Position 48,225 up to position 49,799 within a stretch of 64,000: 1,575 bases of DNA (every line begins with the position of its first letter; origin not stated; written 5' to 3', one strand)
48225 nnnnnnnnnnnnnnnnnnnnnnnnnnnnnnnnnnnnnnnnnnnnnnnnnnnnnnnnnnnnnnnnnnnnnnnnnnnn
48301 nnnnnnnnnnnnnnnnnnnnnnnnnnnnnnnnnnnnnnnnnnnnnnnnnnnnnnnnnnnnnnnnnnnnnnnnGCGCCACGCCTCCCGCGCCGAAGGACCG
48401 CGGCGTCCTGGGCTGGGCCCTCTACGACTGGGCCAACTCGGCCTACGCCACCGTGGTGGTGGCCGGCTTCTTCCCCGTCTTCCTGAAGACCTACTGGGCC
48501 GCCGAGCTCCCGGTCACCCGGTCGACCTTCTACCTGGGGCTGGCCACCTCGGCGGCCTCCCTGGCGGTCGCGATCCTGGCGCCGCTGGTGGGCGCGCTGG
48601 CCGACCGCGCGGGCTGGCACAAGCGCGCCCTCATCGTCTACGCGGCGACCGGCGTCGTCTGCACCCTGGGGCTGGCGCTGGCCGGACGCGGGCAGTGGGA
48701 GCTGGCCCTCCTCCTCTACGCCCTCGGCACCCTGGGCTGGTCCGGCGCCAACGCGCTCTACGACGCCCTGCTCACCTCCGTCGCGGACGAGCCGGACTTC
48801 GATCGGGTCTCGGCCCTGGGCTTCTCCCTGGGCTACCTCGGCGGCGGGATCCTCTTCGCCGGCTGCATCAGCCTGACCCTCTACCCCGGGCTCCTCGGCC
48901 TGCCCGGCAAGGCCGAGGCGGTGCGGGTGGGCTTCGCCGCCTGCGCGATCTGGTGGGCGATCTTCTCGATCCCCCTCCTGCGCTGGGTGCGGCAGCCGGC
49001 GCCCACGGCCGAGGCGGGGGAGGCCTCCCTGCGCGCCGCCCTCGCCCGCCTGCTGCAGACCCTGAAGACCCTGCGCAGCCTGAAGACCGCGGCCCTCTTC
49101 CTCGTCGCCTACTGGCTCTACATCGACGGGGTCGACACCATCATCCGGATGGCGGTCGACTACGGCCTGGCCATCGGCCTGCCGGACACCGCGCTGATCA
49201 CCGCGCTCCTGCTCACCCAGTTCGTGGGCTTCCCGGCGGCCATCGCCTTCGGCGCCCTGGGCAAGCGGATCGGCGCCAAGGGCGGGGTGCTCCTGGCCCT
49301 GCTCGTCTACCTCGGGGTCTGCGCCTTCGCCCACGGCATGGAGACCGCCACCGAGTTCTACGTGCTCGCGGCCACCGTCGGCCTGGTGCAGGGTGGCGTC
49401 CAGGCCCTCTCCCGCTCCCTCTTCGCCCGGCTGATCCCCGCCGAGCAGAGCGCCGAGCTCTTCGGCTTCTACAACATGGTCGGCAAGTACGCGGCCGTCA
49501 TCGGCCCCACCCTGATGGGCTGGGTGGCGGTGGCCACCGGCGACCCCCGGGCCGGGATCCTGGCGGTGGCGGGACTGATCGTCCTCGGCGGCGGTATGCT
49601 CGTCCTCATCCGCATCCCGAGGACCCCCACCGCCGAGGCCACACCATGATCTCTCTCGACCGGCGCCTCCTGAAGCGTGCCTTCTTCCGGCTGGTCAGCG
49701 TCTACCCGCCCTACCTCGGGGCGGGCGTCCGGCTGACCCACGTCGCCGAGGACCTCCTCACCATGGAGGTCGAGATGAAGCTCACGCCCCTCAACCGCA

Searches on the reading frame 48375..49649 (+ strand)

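Call 81: search_protein_families(library=pfam, proteins=[window:48375-49649:+], max_evalue=0.00001)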
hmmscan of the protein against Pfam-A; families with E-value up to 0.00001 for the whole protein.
window:48375-49649:+ (424 aa): 2 families
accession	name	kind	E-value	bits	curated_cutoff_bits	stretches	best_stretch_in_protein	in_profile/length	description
PF11700.14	ATG22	-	3.5e-55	188.1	24.1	1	57-416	76-476/482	Vacuole effluxer Atg22 like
PF07690.21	MFS_1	-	1.4e-25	90.4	33.4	2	32-369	14-338/347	Major Facilitator Superfamily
